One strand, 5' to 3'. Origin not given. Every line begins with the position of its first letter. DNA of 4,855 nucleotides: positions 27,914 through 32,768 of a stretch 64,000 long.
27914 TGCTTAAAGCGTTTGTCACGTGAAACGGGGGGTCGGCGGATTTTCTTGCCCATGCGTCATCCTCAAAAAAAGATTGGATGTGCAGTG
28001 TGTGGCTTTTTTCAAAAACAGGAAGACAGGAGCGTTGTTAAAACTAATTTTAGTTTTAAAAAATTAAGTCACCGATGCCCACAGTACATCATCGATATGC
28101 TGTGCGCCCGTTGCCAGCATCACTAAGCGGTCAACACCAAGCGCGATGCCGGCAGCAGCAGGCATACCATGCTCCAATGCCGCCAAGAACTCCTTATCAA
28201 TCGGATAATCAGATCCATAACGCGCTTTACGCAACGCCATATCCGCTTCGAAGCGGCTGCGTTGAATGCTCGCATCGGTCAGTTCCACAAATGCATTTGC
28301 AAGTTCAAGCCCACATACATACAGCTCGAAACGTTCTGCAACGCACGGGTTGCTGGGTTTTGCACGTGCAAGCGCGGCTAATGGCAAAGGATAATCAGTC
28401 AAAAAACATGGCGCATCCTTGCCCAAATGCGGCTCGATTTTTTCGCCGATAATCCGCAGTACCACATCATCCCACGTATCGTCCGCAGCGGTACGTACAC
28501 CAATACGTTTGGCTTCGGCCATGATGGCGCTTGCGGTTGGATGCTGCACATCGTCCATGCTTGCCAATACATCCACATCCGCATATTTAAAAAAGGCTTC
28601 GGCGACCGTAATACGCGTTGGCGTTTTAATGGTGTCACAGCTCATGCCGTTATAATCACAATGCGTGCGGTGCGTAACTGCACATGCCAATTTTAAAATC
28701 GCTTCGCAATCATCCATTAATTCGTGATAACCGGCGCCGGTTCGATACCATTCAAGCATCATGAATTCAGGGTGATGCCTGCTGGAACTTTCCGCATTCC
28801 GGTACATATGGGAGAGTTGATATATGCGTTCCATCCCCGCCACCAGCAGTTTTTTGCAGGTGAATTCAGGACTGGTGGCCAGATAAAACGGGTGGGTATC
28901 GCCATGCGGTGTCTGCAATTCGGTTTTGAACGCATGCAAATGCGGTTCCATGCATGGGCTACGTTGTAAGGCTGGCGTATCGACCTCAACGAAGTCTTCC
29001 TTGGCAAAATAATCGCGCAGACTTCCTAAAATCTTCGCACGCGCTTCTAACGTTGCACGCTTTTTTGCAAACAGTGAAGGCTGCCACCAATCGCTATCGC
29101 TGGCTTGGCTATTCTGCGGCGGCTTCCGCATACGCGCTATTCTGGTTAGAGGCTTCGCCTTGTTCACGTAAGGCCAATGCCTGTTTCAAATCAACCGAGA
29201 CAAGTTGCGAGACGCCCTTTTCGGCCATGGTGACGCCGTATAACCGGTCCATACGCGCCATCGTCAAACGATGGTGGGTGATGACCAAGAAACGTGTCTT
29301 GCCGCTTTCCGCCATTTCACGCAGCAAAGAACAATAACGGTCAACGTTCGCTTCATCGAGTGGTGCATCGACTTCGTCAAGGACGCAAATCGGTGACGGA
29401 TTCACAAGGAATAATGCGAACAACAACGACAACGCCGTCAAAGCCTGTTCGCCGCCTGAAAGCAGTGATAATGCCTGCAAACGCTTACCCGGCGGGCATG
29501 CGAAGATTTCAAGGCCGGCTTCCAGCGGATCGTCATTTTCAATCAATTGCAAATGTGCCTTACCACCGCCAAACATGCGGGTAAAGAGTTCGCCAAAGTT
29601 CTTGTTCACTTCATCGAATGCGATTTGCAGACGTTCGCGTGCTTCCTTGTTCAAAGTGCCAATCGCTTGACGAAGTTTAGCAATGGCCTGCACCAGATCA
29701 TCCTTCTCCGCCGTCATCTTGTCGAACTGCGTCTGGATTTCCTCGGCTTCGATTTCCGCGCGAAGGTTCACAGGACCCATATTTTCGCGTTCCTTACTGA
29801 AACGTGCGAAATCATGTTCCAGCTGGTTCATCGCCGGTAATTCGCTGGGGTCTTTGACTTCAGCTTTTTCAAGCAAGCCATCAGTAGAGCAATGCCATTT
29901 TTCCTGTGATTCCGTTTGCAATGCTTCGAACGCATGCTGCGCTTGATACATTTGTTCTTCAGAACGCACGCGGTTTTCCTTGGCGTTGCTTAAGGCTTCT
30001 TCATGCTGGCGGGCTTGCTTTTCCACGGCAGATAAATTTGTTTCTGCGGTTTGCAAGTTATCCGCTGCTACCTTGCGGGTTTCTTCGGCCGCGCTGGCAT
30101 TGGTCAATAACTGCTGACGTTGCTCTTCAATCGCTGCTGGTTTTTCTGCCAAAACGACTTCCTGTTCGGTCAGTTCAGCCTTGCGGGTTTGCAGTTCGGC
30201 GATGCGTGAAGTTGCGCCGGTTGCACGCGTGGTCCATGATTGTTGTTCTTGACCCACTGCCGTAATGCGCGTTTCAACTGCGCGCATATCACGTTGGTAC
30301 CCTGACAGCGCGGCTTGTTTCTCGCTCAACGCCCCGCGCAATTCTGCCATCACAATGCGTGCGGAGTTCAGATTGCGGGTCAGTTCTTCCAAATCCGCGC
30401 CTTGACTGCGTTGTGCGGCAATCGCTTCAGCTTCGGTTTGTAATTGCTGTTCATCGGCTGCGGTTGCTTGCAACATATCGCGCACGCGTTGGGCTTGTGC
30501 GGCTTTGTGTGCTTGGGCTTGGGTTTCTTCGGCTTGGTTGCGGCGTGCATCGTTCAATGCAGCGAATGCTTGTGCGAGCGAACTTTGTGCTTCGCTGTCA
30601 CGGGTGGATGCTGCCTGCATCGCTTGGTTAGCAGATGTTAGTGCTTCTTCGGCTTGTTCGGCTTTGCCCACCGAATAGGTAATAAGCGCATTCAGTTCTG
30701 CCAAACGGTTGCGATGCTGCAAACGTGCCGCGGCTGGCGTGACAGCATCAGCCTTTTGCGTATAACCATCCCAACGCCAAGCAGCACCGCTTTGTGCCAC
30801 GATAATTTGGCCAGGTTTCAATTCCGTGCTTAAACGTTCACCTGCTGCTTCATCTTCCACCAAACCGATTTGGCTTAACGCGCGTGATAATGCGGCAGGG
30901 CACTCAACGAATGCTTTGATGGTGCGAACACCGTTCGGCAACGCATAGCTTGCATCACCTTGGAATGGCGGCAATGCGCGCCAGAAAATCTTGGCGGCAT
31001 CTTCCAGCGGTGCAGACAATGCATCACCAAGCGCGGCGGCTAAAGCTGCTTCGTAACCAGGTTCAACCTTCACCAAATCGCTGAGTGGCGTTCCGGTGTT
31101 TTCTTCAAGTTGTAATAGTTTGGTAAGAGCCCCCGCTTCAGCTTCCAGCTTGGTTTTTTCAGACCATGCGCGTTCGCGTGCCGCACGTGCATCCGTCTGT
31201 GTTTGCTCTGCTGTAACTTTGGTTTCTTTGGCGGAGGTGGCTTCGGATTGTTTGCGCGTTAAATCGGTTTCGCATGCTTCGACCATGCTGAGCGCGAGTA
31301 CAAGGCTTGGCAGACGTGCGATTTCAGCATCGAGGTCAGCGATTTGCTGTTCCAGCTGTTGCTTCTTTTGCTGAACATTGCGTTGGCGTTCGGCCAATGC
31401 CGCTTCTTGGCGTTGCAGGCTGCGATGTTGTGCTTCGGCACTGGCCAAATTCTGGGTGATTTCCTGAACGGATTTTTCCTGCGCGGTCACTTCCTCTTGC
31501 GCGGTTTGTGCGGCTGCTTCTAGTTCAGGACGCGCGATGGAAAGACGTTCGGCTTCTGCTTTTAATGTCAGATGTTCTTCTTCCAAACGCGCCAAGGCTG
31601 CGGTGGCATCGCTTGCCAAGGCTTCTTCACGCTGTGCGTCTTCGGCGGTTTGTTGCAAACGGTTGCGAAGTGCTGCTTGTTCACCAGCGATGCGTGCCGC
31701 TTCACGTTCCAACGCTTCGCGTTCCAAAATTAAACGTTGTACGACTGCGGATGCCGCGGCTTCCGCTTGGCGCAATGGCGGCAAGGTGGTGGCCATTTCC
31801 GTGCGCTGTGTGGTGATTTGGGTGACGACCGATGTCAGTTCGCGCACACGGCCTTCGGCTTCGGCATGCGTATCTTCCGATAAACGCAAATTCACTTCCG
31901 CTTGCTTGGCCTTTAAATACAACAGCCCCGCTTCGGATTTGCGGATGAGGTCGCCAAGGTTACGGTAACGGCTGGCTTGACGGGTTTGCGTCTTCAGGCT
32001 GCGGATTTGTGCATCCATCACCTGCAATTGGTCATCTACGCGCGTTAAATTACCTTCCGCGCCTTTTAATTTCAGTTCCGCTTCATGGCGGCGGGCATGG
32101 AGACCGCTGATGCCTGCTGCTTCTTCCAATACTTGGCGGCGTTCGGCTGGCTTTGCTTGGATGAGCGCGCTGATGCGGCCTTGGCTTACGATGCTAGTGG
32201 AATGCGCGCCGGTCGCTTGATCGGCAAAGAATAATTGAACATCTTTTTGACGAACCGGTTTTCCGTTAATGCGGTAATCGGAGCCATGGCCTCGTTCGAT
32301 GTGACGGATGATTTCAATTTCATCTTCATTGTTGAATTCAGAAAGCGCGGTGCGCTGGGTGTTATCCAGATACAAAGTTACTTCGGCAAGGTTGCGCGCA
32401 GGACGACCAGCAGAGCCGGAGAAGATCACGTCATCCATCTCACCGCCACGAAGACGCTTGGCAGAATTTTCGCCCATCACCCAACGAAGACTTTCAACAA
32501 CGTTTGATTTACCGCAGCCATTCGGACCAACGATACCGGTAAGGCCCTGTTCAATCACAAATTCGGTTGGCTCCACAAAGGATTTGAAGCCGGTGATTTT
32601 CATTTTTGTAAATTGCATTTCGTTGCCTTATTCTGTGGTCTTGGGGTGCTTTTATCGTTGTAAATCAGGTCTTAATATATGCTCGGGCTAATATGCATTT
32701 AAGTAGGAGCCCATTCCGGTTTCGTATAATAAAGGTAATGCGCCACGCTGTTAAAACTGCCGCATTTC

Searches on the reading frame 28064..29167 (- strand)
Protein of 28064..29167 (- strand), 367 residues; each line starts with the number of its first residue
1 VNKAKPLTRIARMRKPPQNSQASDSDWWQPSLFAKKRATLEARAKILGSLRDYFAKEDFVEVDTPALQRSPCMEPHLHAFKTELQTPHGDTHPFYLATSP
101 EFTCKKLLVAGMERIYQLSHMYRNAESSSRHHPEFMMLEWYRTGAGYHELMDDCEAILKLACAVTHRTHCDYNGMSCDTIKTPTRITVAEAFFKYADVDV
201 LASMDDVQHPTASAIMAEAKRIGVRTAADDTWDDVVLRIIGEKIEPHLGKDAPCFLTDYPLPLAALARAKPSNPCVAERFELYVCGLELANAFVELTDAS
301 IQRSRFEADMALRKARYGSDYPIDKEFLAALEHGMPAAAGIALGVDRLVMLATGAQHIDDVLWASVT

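Call 35: search_protein_families(library=pfam, proteins=[window:28064-29167:-], max_evalue=0.0001)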
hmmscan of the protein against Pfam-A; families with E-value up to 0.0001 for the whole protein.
window:28064-29167:- (367 aa): 1 family
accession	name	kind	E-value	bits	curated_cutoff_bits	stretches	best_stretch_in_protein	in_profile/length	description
PF00152.25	tRNA-synt_2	-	2e-52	178.6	25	1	35-362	17-302/308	tRNA synthetases class II (D, K and N)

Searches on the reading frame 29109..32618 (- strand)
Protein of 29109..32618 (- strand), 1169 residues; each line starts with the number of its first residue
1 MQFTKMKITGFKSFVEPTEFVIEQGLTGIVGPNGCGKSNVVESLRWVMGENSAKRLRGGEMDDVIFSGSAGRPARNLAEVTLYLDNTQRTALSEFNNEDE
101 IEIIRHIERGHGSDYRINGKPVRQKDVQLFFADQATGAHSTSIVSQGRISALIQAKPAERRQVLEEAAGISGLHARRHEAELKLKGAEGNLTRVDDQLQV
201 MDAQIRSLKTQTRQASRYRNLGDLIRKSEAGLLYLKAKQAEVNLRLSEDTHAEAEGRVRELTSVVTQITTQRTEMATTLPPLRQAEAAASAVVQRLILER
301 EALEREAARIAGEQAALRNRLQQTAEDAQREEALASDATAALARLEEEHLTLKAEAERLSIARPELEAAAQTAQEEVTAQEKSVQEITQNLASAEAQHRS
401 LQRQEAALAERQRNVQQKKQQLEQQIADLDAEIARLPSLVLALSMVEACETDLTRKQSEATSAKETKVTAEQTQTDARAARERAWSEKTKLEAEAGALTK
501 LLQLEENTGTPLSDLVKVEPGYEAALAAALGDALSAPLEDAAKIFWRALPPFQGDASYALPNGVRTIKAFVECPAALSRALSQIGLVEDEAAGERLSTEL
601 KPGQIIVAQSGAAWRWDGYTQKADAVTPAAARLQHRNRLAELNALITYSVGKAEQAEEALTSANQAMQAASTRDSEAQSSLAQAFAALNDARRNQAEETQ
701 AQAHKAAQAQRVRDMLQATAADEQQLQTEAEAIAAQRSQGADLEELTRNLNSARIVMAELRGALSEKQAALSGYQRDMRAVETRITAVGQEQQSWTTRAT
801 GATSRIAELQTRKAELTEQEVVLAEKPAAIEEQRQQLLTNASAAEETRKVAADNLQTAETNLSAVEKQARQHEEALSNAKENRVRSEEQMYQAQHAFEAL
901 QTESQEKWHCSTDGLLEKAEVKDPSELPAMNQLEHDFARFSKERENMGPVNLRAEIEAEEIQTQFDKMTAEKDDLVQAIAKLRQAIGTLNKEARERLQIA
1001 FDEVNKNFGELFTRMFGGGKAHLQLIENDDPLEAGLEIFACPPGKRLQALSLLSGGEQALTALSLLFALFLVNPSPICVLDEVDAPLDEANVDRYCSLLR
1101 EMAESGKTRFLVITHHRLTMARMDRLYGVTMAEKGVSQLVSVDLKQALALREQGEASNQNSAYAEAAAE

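Call 35: search_protein_families(library=pfam, proteins=[window:29109-32618:-], max_evalue=0.0001)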
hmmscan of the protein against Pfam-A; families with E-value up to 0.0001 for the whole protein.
window:29109-32618:- (1169 aa): 5 families
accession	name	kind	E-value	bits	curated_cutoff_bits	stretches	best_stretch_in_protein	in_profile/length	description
PF02463.25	SMC_N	-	2.5e-60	204.1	40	1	4-1137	3-219/220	RecF/RecN/SMC N terminal domain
PF13476.12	AAA_23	-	3.7e-14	54.3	27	1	5-215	1-170/201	AAA domain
PF13304.12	AAA_21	-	6.6e-09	36.7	27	1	26-104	1-88/304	AAA domain, putative AbiEii toxin, Type IV TA system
PF13175.12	AAA_15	-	2.9e-07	30.9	32.1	1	1-389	1-192/374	AAA ATPase domain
PF06470.18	SMC_hinge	-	1.5e-06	29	22.5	1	511-596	7-115/116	SMC proteins Flexible Hinge Domain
